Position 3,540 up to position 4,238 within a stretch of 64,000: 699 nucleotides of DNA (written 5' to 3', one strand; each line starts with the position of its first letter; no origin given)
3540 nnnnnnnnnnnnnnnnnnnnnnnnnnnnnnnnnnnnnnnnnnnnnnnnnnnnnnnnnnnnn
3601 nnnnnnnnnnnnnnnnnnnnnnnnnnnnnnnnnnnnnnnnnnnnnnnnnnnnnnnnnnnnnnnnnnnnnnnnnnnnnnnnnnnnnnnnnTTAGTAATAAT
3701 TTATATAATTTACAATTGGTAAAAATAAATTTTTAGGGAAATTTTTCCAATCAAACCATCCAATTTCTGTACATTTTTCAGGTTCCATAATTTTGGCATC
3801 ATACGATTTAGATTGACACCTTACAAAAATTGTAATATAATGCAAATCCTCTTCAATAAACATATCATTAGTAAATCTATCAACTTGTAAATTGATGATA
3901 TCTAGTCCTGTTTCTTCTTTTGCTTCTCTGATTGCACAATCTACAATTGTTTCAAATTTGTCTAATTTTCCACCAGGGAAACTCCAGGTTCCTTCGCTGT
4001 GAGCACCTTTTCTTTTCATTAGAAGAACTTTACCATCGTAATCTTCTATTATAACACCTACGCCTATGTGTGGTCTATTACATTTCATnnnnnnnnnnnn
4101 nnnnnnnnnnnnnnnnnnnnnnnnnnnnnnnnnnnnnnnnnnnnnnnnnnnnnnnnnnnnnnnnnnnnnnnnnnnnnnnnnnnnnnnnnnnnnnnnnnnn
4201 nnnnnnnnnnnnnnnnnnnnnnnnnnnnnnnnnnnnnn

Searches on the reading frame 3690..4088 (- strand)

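Call 83: search_protein_families(library=phrogs, max_evalue=0.01, proteins=[window:3690-4088:-])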
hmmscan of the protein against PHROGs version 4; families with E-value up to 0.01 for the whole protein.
window:3690-4088:- (132 aa): 7 families
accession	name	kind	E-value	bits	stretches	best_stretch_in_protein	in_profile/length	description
phrog_1198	-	other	2.7e-23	84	1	2-123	33-157/253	MutT/NUDIX hydrolase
phrog_6216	-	unknown function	8.4e-11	42.3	1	18-130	12-111/545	-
phrog_15528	-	head and packaging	4.4e-10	39.6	1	9-115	523-621/794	portal protein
phrog_1185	-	other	9.4e-10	39.4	1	13-67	153-213/301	nudix hydrolase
phrog_19657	-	other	4.7e-08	34.2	1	8-113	23-146/176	nudix hydrolase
phrog_10313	-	other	1.8e-05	25.6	1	11-62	15-67/159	nudix hydrolase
phrog_25541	-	unknown function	0.0015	19.1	1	22-64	87-127/210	-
